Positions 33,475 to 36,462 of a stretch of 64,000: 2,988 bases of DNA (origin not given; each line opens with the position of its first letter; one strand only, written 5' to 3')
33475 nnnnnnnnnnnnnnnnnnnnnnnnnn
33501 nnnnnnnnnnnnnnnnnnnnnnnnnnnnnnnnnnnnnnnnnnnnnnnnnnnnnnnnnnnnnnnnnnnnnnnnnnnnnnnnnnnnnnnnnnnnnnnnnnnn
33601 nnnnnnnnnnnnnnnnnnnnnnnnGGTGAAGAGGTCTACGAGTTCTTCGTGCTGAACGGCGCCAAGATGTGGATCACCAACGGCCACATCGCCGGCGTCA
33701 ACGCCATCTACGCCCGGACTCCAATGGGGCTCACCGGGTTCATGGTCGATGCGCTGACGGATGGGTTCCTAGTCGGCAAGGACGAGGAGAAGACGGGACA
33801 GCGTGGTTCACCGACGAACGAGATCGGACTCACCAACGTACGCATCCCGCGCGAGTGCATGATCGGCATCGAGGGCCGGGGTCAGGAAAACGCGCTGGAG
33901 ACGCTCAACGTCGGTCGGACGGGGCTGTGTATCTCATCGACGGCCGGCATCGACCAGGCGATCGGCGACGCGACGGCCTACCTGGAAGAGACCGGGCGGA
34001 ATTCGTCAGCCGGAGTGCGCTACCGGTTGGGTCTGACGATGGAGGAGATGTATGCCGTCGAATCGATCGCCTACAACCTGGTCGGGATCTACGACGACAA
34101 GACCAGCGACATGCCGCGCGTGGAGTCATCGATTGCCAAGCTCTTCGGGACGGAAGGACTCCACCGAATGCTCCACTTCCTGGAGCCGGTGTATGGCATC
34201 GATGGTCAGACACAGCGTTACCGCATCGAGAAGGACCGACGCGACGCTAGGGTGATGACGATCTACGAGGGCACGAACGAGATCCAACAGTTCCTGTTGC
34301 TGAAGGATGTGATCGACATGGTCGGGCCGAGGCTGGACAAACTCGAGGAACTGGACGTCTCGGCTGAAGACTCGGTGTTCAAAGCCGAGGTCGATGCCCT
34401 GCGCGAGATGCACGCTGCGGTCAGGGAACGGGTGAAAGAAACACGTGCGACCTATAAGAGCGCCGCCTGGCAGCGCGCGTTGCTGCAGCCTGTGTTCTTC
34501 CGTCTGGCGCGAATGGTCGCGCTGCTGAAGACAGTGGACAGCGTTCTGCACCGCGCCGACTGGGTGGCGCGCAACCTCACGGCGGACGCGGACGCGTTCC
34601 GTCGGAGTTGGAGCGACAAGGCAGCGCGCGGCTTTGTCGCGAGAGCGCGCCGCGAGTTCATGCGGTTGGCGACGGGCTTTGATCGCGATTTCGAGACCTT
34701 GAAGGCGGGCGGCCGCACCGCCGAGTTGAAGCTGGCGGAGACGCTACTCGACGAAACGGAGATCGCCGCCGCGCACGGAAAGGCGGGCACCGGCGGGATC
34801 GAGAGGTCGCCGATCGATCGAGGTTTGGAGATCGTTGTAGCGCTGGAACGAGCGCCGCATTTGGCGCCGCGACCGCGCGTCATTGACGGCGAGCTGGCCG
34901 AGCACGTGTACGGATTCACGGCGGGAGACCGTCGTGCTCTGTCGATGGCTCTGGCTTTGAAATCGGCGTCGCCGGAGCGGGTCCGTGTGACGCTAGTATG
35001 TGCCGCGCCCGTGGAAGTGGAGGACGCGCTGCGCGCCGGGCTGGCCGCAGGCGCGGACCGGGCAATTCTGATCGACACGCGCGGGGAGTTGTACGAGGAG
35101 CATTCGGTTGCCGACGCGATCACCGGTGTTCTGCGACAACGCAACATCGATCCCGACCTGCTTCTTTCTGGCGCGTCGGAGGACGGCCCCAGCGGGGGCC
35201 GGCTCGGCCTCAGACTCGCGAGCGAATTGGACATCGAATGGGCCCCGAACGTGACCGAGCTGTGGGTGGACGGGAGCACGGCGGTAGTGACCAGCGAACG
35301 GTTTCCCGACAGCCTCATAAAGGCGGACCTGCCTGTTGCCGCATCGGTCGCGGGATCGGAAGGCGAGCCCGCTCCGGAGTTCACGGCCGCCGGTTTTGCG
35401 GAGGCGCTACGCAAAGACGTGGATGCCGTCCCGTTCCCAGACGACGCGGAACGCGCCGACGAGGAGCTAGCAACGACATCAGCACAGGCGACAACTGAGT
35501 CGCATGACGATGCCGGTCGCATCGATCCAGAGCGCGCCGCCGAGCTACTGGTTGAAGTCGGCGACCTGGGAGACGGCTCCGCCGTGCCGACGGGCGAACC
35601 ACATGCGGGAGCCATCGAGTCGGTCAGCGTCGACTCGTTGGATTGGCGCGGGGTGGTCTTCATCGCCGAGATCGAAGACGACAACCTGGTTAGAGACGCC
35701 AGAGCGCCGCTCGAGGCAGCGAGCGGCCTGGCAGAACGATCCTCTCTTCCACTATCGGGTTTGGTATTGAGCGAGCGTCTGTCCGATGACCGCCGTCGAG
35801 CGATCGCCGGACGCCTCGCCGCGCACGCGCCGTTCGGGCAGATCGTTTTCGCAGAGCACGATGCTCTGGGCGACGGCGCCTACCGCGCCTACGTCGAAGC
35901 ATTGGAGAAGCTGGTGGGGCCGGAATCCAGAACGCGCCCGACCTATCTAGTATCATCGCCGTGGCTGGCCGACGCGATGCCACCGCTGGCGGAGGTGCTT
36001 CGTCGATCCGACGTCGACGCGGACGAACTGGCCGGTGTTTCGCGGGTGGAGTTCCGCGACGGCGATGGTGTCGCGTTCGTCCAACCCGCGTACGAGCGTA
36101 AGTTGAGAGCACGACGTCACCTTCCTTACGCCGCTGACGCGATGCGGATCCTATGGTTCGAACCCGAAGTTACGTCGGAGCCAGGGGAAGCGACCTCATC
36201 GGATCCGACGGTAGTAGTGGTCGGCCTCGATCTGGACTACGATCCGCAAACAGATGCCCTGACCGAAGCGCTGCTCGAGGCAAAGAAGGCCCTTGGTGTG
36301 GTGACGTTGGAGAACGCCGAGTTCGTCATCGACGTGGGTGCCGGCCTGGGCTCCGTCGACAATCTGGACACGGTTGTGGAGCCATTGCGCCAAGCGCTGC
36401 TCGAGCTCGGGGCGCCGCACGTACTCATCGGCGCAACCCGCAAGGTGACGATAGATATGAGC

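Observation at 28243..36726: A 2,827-aa single-polypeptide fusion of a complete acyl-CoA dehydrogenase / ETF / ETF:quinone-oxidoreductase (FixABCX-like) electron-transfer chain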

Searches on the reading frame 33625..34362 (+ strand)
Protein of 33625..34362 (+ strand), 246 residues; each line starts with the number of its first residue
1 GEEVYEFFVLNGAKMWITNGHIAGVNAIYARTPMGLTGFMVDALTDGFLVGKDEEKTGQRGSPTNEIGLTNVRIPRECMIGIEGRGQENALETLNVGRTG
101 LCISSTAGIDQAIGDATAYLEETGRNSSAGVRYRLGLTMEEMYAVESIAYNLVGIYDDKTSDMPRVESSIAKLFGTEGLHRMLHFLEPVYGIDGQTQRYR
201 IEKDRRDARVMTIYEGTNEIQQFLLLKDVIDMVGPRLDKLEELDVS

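Call 83: search_solved_structures(query=window:33625-34362:+, max_evalue=1e-10, show_alignments=3)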
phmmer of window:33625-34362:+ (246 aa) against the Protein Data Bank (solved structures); distinct sequences matched with E-value up to 1e-10: 57.
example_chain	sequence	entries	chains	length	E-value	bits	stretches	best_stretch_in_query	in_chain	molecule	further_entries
6fah_C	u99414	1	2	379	3.2e-29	105.6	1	5-225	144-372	Caffeyl-CoA reductase-Etf complex subunit CarC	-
2dvl_A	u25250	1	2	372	2.5e-28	102.7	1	7-228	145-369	Acyl-CoA dehydrogenase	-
3nf4_A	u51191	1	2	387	2.1e-27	99.6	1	8-227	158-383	acyl-CoA dehydrogenase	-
2z1q_A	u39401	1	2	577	5.3e-27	98.3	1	6-225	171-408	Acyl-CoA dehydrogenase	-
5lnx_A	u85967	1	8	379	5.7e-27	98.2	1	8-228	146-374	Acyl-CoA dehydrogenase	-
4n5f_A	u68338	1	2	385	1.4e-26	97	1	8-227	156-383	Putative acyl-CoA dehydrogenase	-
5ol2_C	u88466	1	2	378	8.4e-26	94.4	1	8-225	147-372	Acyl-CoA dehydrogenase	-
4m9a_A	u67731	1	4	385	1.7e-25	93.4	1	8-227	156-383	Acyl-CoA dehydrogenase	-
1buc_A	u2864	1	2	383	2.8e-25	92.7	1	8-223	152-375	BUTYRYL-COA DEHYDROGENASE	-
8phe_A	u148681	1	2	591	4.1e-25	92.2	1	6-225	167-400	Complex I assembly factor ACAD9, mitochondrial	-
8phf_A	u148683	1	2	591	4.1e-25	92.2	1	6-225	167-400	Complex I assembly factor ACAD9, mitochondrial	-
3pfd_A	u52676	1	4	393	2.2e-24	89.8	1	8-226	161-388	Acyl-CoA dehydrogenase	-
1jqi_A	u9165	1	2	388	4e-24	88.9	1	6-225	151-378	short chain acyl-CoA dehydrogenase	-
9w60_A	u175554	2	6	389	1.1e-23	87.5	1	6-225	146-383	Butyryl CoA dehydrogenase apo protein | Butyryl CoA Dehydrogenase with FAD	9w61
2jif_A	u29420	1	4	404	1.8e-23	86.8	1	6-227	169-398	SHORT/BRANCHED CHAIN SPECIFIC ACYL-COA DEHYDROGENASE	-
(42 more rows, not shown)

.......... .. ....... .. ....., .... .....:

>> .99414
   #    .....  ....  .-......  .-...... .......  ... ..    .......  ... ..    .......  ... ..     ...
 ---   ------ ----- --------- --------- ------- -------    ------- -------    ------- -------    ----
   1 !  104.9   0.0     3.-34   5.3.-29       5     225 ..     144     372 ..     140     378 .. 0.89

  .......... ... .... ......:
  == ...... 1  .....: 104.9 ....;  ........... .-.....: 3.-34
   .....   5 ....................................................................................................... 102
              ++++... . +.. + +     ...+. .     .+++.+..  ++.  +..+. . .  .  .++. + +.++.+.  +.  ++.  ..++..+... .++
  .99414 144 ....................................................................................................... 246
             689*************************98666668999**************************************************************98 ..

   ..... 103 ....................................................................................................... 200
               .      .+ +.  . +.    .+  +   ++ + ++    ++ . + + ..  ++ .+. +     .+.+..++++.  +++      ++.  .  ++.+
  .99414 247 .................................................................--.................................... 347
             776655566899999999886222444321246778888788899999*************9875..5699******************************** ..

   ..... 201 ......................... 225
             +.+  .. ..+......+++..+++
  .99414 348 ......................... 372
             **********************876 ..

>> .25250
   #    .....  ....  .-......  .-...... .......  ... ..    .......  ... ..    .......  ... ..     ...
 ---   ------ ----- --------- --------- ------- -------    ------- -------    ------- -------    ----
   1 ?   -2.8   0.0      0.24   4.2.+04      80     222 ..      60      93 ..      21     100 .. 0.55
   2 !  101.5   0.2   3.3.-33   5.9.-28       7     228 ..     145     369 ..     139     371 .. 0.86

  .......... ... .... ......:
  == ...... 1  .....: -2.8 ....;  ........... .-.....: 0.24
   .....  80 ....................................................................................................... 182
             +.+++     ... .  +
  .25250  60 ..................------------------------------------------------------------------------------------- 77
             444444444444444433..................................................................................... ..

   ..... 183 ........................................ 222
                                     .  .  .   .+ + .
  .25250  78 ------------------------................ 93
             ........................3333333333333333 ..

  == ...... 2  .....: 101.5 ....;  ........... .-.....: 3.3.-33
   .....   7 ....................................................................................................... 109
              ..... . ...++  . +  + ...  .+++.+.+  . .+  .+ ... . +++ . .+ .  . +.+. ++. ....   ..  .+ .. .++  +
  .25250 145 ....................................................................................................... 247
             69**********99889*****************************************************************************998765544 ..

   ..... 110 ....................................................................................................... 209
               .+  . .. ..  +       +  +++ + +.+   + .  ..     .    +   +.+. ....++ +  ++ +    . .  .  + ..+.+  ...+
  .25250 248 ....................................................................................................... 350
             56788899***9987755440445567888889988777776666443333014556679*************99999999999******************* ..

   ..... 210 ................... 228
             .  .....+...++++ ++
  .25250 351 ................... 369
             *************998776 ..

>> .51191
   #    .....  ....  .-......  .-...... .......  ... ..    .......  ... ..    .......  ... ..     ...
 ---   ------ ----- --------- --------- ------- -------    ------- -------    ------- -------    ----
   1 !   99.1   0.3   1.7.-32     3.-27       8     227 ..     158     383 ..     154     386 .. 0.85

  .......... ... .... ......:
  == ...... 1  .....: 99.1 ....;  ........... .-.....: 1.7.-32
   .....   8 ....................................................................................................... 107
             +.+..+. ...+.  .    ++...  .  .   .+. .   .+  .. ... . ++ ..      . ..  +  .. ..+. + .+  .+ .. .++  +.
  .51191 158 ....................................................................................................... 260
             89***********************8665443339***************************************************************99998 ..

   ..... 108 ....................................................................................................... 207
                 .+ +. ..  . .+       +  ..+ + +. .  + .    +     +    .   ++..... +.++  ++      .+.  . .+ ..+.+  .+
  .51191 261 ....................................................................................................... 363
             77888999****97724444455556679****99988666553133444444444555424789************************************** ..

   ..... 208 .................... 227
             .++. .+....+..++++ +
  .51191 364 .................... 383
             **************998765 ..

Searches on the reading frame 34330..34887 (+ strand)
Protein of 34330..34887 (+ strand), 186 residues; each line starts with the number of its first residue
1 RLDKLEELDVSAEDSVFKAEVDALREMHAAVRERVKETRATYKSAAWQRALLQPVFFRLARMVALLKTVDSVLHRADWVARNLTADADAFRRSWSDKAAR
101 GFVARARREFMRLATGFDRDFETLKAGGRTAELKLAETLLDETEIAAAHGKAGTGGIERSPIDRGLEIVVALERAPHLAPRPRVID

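Call 17: search_protein_families(library=pfam, proteins=[window:34330-34887:+], max_evalue=10)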
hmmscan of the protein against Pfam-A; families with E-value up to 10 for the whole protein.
window:34330-34887:+ (186 aa): 2 families
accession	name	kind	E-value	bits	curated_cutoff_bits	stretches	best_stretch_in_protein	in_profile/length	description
PF14630.12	ORC5_C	-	0.056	14.1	28.2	1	36-71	46-81/155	Origin recognition complex (ORC) subunit 5 C-terminus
PF16471.10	JIP_LZII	-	0.24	12.1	30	1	4-38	34-66/71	JNK-interacting protein leucine zipper II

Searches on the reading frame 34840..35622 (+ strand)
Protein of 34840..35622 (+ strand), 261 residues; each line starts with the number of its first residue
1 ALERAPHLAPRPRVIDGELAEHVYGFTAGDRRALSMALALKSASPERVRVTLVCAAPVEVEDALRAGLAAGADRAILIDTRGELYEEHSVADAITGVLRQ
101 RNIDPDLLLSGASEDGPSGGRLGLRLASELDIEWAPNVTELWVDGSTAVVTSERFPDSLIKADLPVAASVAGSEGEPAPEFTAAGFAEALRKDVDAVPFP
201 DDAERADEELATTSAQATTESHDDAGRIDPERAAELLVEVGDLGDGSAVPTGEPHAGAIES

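Call 25: search_solved_structures(query=window:34840-35622:+, max_evalue=1, show_alignments=4)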
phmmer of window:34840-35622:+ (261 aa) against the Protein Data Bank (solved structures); distinct sequences matched with E-value up to 1: 7.
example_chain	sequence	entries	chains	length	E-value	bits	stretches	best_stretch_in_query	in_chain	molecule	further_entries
1o94_C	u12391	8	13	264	1.5e-07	34.8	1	23-209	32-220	ELECTRON TRANSFER FLAVOPROTEIN BETA-SUBUNIT | ELECTRON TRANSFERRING FLAVOPROTEIN BETA-SUBUNIT | Electron transfer flavoprotein subunit beta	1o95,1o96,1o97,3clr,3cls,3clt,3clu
5ol2_B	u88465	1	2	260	3.6e-07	33.5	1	29-160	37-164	Electron transfer flavoprotein small subunit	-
6fah_B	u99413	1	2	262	0.00021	24.4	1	29-171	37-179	Caffeyl-CoA reductase-Etf complex subunit CarD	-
4kpu_B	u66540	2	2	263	0.00067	22.8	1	30-154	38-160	Electron transfer flavoprotein alpha/beta-subunit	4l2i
1efv_B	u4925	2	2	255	0.5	13.4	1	39-152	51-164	ELECTRON TRANSFER FLAVOPROTEIN | Electron transfer flavoprotein beta-subunit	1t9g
2a1t_S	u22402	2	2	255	0.7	12.9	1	39-147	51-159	Electron transfer flavoprotein beta-subunit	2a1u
2kat_A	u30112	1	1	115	0.94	12.5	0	61-108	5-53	uncharacterized protein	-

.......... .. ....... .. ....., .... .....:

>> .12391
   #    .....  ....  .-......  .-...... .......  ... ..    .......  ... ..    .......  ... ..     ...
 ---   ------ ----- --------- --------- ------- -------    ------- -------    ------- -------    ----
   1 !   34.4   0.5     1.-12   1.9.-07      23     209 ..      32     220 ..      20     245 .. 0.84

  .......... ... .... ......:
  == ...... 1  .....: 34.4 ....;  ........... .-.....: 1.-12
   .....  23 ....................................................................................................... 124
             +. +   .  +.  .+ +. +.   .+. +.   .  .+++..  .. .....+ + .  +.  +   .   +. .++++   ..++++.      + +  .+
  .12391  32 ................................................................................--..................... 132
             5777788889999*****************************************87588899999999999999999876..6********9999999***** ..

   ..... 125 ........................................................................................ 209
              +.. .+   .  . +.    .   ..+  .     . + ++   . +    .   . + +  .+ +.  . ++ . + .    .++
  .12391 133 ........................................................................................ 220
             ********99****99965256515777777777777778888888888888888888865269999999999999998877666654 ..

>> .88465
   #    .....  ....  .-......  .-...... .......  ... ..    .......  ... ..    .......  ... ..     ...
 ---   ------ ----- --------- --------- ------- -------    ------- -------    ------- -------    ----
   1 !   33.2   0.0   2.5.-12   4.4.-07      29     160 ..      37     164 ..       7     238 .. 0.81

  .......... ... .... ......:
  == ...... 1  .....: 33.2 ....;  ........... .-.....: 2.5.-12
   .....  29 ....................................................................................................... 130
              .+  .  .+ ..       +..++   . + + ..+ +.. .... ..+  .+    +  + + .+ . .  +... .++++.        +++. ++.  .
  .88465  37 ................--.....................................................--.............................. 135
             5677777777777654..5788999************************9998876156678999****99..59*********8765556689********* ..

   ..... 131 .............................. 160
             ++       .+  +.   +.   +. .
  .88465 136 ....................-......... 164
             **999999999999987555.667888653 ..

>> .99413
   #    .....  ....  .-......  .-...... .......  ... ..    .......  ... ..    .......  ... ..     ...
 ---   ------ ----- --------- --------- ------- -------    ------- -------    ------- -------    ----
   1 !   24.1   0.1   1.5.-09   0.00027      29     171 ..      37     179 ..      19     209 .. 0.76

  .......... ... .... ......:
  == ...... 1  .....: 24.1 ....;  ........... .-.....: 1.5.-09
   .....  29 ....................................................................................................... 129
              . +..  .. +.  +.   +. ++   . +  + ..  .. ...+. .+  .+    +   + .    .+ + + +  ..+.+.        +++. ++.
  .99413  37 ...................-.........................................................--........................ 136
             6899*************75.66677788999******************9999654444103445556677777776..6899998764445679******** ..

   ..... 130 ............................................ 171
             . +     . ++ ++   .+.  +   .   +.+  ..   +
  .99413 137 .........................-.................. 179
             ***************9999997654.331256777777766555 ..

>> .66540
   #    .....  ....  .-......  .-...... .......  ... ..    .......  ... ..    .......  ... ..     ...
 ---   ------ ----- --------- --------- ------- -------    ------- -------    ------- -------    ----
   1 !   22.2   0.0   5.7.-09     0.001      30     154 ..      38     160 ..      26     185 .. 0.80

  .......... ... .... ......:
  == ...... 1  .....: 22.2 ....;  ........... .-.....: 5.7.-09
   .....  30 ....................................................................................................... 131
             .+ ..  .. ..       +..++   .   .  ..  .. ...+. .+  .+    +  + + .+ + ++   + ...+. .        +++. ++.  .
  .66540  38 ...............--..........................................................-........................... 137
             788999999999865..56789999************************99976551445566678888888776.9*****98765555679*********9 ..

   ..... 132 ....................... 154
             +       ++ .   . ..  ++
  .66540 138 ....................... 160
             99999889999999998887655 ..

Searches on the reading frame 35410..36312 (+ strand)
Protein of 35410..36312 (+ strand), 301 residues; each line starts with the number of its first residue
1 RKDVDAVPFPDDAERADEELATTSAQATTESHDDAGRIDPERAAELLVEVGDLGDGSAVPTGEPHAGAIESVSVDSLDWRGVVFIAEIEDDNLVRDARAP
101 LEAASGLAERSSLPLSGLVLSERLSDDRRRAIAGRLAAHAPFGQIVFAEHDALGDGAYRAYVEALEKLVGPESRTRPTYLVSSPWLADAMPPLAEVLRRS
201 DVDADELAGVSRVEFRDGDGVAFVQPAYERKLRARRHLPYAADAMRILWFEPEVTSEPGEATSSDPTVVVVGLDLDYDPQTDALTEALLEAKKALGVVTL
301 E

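Call 17: search_protein_families(library=pfam, proteins=[window:35410-36312:+], max_evalue=10)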
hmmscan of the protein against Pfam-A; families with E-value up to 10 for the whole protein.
window:35410-36312:+ (301 aa): 0 families
